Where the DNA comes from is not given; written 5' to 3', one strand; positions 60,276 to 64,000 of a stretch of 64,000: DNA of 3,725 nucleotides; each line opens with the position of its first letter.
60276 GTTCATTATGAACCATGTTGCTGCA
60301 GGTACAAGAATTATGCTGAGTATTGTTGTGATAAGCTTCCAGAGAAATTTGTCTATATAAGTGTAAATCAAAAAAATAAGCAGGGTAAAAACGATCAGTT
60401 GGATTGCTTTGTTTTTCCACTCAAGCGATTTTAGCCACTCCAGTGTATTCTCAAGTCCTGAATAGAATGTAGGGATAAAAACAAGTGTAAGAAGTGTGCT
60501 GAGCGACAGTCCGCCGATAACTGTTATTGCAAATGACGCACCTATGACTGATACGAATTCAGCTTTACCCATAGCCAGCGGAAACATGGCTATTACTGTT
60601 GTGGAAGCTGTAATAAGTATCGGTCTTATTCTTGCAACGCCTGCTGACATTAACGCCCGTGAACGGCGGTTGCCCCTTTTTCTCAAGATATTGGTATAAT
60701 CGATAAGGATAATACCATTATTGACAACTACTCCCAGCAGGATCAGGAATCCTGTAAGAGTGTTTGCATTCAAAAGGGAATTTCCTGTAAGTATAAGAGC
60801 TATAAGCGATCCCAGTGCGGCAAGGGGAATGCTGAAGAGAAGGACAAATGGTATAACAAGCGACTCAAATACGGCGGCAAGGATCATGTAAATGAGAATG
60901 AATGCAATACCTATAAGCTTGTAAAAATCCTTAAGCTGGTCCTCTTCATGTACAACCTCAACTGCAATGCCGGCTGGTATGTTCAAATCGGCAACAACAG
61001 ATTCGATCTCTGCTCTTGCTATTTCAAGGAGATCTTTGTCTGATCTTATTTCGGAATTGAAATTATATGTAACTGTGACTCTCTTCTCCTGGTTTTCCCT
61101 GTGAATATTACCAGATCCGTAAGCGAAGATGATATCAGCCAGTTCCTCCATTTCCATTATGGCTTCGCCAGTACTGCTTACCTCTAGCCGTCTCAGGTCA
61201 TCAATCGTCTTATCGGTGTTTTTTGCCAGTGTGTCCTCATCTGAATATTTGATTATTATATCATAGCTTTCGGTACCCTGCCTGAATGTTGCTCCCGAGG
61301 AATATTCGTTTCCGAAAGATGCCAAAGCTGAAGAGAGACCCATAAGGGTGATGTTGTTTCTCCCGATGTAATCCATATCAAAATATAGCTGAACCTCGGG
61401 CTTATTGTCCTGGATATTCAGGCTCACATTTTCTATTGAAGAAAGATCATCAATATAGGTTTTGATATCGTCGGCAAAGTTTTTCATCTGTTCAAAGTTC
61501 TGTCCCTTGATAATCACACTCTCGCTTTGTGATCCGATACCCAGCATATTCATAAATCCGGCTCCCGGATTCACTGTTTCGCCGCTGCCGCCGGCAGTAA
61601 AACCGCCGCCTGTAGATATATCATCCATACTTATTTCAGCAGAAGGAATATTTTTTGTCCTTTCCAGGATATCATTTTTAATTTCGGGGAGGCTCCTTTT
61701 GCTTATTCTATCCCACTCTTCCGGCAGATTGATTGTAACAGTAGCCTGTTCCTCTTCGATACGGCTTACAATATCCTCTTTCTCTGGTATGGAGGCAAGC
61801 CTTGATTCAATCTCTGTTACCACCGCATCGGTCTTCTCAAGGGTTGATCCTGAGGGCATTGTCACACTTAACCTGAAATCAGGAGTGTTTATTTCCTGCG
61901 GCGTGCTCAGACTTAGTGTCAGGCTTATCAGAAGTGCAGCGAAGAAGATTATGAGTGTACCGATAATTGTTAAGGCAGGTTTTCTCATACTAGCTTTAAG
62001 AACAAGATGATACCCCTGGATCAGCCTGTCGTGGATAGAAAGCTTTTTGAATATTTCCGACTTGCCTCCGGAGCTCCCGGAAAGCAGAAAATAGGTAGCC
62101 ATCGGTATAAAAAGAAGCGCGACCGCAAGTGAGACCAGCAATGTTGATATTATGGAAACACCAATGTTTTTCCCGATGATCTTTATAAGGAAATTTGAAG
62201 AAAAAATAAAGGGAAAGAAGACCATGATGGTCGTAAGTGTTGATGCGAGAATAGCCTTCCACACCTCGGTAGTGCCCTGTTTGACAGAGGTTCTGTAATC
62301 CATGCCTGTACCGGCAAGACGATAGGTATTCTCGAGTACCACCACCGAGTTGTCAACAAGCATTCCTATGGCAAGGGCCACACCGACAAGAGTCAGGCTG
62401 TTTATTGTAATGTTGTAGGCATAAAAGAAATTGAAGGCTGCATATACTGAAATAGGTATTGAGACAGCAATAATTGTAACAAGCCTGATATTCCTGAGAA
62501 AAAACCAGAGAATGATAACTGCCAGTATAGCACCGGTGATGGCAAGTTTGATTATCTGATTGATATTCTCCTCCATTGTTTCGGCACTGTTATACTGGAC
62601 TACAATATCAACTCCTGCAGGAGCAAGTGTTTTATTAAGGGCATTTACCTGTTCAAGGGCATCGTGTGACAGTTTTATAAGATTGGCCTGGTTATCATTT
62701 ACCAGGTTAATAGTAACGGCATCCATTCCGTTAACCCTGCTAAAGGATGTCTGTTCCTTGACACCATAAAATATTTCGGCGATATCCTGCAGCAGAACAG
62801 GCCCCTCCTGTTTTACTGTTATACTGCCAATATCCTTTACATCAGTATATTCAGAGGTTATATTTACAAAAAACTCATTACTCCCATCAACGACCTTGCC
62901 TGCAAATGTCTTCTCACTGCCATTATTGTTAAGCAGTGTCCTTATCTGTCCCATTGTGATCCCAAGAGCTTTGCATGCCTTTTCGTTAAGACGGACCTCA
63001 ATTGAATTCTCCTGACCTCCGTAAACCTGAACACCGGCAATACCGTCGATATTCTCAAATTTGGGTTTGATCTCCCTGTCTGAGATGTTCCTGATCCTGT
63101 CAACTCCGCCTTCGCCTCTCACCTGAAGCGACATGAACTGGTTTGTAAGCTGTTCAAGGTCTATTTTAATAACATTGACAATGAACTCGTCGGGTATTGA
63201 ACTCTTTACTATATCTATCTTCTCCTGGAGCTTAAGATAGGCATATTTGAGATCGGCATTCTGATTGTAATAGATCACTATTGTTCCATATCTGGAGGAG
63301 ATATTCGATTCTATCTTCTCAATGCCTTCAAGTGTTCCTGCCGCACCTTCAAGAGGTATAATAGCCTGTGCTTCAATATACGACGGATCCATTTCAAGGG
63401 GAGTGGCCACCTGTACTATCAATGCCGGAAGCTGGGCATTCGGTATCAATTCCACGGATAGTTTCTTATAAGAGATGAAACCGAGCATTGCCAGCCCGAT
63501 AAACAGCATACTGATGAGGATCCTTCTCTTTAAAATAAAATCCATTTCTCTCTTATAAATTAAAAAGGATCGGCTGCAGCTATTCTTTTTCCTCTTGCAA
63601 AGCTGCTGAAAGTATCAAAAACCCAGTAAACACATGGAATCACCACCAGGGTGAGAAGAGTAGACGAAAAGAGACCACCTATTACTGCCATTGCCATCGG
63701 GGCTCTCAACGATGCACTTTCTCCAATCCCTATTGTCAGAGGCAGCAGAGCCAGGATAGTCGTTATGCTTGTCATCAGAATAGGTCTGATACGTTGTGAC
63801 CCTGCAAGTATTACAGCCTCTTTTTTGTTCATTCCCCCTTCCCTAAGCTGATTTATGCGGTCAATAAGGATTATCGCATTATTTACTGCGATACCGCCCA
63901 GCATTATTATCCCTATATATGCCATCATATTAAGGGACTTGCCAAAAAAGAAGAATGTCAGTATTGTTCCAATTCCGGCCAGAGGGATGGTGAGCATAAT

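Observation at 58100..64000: RND permease covalently fused to an ABC half-transporter, embedded in an RND / RND::6TM::NBD / ABC-2 permease unit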

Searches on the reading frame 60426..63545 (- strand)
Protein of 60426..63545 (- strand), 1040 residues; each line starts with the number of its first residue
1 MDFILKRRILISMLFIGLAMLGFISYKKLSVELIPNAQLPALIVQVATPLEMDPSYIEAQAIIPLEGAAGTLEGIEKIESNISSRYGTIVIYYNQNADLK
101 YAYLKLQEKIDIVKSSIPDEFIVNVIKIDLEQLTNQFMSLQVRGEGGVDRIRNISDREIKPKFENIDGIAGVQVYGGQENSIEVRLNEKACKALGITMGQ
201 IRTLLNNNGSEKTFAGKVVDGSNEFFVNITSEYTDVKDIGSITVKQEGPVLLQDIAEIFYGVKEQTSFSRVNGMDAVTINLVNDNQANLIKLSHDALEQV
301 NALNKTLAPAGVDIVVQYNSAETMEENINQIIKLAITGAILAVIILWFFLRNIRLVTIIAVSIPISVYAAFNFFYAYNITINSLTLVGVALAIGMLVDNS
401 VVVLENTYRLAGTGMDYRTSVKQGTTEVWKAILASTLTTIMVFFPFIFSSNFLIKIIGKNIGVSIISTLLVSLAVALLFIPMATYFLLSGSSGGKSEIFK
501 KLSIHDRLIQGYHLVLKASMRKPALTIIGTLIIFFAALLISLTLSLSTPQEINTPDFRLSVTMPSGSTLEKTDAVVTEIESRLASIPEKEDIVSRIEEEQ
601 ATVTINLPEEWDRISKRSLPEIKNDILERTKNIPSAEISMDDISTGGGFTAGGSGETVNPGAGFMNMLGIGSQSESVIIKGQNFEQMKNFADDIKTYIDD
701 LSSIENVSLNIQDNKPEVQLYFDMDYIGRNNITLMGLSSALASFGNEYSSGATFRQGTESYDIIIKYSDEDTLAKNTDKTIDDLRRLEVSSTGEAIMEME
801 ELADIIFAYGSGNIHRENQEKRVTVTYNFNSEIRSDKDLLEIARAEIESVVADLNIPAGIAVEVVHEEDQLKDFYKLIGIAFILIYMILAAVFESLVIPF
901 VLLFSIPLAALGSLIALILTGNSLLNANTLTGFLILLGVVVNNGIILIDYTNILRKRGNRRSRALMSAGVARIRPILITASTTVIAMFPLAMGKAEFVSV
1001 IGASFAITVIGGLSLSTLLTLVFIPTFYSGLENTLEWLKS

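Call 51: search_solved_structures(query=window:60426-63545:-, max_evalue=1e-30, show_alignments=1)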
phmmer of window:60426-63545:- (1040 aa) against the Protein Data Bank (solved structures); distinct sequences matched with E-value up to 1e-30: 80 (the best 60 are shown).
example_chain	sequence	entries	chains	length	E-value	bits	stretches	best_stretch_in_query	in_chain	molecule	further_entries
9lyq_B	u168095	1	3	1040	1.6e-64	221.7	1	5-544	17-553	Multidrug resistance protein MdtB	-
4k0e_A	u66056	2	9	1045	4.5e-56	193.8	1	5-1032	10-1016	Heavy metal cation tricomponent efflux pump ZneA(CzcA-like)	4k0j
9lyj_C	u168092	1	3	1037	2.2e-53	184.9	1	3-582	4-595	Multidrug resistance protein MdtF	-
9qps_A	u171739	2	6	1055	2.3e-53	184.8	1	3-582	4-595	Multidrug resistance protein MdtF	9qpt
9qpr_C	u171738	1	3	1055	2.3e-53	184.8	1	3-582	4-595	Multidrug resistance protein MdtF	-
8zxs_A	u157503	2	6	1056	4.4e-52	180.6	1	3-579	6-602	Efflux pump membrane transporter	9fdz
7cz9_A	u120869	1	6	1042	5.6e-52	180.3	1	3-579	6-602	Efflux pump membrane transporter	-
8deu_A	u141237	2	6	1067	2.5e-51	178.1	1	3-594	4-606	Efflux pump membrane transporter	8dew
6vks_A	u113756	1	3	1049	2.6e-51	178.1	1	3-594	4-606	Efflux pump membrane transporter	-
6vkt_A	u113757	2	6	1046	2.7e-51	178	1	3-594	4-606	Efflux pump membrane transporter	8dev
5lq3_A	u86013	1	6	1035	4.5e-51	177.2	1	3-1038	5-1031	CmeB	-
5t0o_A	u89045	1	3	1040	4.6e-51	177.2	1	3-1038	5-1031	CmeB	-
4mt1_A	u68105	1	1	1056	1.7e-50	175.4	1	3-594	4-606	Drug efflux protein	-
3w9i_A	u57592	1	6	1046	7.8e-50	173.1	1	3-582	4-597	Multidrug resistance protein MexB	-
2v50_A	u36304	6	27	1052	9.6e-50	172.8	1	3-582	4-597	MULTIDRUG RESISTANCE PROTEIN MEXB | Efflux pump membrane transporter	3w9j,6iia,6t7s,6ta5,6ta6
6ows_A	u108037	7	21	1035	4.2e-49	170.7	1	3-589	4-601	Efflux pump membrane transporter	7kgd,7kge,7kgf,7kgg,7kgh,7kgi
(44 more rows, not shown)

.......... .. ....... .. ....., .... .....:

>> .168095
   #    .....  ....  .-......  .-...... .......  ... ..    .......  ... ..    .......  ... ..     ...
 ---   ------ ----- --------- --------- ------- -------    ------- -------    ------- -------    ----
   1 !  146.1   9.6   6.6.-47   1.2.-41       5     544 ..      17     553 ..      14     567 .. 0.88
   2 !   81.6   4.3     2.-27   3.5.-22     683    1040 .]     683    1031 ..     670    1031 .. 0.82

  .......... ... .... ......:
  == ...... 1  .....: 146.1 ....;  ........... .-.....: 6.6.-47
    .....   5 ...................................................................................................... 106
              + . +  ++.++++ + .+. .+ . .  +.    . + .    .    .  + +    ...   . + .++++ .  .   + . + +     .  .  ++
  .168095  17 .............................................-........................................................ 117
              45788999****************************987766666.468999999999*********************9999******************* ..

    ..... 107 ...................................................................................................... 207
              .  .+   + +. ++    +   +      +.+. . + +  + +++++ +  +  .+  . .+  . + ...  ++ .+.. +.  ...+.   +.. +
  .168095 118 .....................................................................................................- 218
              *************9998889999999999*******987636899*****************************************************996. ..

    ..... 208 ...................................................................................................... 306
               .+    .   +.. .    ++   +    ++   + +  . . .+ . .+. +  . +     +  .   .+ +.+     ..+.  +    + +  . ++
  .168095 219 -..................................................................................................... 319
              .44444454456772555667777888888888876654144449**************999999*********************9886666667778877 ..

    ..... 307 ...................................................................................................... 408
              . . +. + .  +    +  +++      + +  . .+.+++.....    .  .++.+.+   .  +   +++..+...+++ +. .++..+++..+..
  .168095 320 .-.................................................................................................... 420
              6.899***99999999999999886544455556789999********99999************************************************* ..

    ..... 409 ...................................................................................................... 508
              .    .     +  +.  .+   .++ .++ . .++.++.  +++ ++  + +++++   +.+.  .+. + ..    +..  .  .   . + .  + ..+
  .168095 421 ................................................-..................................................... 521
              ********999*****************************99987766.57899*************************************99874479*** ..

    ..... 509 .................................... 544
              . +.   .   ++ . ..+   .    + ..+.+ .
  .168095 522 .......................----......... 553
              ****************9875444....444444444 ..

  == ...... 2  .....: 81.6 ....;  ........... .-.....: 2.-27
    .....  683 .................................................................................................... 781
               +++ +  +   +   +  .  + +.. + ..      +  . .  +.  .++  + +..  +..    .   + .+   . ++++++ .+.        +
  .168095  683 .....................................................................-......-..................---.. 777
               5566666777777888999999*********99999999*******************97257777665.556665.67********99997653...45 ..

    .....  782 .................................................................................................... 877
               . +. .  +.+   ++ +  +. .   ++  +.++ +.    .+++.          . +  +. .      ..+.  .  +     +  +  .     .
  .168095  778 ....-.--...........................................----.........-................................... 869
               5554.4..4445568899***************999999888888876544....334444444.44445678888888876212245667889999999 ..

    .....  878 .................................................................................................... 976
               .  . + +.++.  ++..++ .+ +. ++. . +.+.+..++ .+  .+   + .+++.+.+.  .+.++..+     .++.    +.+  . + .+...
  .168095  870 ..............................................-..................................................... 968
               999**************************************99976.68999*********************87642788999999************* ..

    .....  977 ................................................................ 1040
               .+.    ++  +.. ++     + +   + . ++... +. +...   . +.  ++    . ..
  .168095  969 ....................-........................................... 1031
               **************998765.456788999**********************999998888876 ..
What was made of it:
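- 60441..63545 (-): RND permease domain (aa 1-1035): 12 TM helices and two periplasmic loops. TM4 carries D398-N399, TM10 carries N942-N943, TM11 carries R972 and T979. Nearest solved structures are MdtB 9lyq (E 1.6e-64), ZneA, MdtF, CmeB, MexB and AcrB (call 51).
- On RND superfamily, AcrB/MdtB-like (Pfam ACR_tran): Collinear alignment to MdtB (call 51).
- Closest known: MdtABC / MuxABC-OpmB. Same: MdtB is the nearest solved structure to the RND part (9lyq, E 1.6e-64, call 51).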

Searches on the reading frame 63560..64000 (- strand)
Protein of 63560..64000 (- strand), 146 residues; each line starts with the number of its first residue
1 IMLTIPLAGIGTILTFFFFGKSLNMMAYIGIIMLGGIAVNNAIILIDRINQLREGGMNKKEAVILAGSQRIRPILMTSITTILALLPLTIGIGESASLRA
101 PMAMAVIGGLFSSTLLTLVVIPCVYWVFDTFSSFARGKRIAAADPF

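Call 6: search_protein_families(library=pfam, proteins=[window:63560-64000:-], max_evalue=0.01)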
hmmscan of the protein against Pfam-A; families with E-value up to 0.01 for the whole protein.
window:63560-64000:- (146 aa): 3 families
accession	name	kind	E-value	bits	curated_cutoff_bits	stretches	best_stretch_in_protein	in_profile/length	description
PF00873.25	ACR_tran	-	2.6e-42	145.1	28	1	1-128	892-1020/1021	AcrB/AcrD/AcrF family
PF02355.23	SecD_SecF_C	-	5.4e-07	29.6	20.5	1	15-118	74-180/189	Protein export membrane protein SecD/SecF, C-terminal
PF03176.21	MMPL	-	0.0081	15.6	20.5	1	13-132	190-306/333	MMPL family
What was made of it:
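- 63560..64000 (-): C-terminal 146 aa of RND1, the unfused RND paralogue (TM10-12). It is cut by the window end. ACR_tran model positions 892-1020, E 2.6e-42 (call 6).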

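Call 7: search_protein_families(library=ncbifam, proteins=[window:63560-64000:-], max_evalue=0.01)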
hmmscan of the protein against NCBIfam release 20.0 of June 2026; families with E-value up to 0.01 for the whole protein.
window:63560-64000:- (146 aa): 18 families
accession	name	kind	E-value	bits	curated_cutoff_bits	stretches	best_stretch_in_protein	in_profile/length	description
NF033617.1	RND_permease_2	subfamily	2.2e-34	118.7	1250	1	1-129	879-1008/1009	multidrug efflux RND transporter permease subunit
NF007798.0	PRK10503.1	equivalog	1.7e-29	102.1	1584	1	1-139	894-1033/1040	MdtB/MuxB family multidrug efflux RND transporter permease subunit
NF007905.0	PRK10614.1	equivalog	1.3e-27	95.9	1774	1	1-134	880-1014/1025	multidrug efflux RND transporter permease subunit MdtC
TIGR00914.1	2A0601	subfamily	4.7e-27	94.1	701.45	1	1-128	908-1035/1051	CusA/CzcA family heavy metal efflux RND transporter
TIGR00915.1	2A0602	subfamily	1.8e-24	85.7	940.35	1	1-130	900-1030/1050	efflux RND transporter permease subunit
NF000282.2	RND_permease_1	subfamily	3.9e-24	84.7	1250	1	1-128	900-1027/1029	multidrug efflux RND transporter permease subunit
NF007133.0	PRK09579.1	equivalog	2.7e-20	71.6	1763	1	1-129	874-1003/1017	multidrug efflux RND transporter permease subunit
NF007842.1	PRK10555.1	equivalog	9.8e-18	63.4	1854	1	1-125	899-1023/1036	multidrug efflux RND transporter permease AcrD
NF007131.0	PRK09577.1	equivalog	1.5e-14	52.7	1768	1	1-136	895-1030/1045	multidrug efflux RND transporter permease subunit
NF011706.2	PRK15127.1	equivalog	1.8e-14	52.6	2150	1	1-128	901-1029/1049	multidrug efflux RND transporter permease subunit AcrB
NF000037.1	RND_perm_OqxB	exception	2.3e-14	52.2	2200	1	2-127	908-1033/1050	multidrug efflux RND transporter permease subunit OqxB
TIGR00916.1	2A0604s01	subfamily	5.4e-10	39.3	148.6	1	16-113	132-230/231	SecD/SecF family protein translocase subunit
TIGR00966.2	transloc_SecF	equivalog_domain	3.6e-07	30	160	1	12-117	164-272/279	protein translocase subunit SecF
NF009583.0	PRK13024.1-3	subfamily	3.4e-06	25.4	721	1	12-116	618-725/755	protein translocase subunit SecDF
TIGR00921.1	2A067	subfamily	1.4e-05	23.3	351.9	1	3-132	223-350/733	hydrophobe/amphiphile efflux-3 (HAE3) family transporter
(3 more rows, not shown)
